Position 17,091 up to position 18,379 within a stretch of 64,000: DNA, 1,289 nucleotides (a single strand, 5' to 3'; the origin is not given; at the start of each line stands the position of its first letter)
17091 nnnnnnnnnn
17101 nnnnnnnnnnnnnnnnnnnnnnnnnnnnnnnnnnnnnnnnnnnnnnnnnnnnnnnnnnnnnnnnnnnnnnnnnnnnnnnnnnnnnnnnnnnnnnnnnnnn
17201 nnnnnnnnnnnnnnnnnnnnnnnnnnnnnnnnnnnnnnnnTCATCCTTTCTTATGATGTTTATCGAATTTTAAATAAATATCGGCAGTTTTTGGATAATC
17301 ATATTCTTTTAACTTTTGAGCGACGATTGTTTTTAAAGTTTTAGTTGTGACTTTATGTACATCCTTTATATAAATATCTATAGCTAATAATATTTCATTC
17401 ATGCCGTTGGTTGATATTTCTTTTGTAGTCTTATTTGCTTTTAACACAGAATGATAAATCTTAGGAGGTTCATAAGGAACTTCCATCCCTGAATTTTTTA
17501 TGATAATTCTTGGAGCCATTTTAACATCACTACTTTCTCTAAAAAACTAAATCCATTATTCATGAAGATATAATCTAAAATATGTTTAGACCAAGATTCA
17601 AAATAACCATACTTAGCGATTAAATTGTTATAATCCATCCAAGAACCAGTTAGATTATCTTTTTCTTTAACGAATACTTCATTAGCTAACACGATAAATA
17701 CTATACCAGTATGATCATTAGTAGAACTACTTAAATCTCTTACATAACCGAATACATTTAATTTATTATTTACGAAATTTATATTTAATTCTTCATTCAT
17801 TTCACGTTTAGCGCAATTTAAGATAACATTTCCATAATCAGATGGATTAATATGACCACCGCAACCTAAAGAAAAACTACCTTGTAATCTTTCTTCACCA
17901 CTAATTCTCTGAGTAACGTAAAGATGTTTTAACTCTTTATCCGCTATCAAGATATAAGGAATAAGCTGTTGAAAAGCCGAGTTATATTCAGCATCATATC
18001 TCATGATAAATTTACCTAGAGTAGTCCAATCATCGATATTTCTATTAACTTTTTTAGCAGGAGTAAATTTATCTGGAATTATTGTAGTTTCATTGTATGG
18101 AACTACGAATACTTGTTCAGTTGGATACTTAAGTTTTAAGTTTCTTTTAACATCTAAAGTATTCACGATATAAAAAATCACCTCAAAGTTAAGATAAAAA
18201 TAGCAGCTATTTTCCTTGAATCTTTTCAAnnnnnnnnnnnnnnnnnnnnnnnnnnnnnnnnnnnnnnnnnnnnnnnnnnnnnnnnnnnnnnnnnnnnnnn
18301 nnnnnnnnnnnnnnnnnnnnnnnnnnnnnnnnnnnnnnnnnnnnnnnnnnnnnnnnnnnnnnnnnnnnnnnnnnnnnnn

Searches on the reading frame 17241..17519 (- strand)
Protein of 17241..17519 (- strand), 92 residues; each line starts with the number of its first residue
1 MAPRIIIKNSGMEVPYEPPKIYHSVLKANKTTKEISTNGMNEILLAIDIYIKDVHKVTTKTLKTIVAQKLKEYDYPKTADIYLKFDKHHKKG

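Call 33: search_protein_families(library=pfam, proteins=[window:17241-17519:-], max_evalue=0.01)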
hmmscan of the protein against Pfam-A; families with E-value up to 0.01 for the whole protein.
window:17241-17519:- (92 aa): 1 family
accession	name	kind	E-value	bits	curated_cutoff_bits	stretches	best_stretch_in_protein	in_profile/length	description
PF03477.21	ATP-cone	-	2e-10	41.5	25.8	1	5-90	2-87/88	ATP cone domain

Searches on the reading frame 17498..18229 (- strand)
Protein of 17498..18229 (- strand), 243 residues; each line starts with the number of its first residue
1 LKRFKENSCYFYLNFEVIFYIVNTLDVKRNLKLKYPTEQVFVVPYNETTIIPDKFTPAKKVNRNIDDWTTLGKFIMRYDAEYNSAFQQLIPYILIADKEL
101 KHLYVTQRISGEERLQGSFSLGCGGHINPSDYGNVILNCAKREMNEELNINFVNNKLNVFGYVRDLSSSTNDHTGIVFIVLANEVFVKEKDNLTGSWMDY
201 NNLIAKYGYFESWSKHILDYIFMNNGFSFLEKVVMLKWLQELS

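Call 33: search_protein_families(library=pfam, proteins=[window:17498-18229:-], max_evalue=0.01)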
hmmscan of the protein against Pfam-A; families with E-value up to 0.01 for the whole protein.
window:17498-18229:- (243 aa): 1 family
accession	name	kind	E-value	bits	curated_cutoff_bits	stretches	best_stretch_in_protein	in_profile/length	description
PF00293.34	NUDIX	-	8.6e-05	23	21.1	1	93-209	8-122/134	NUDIX domain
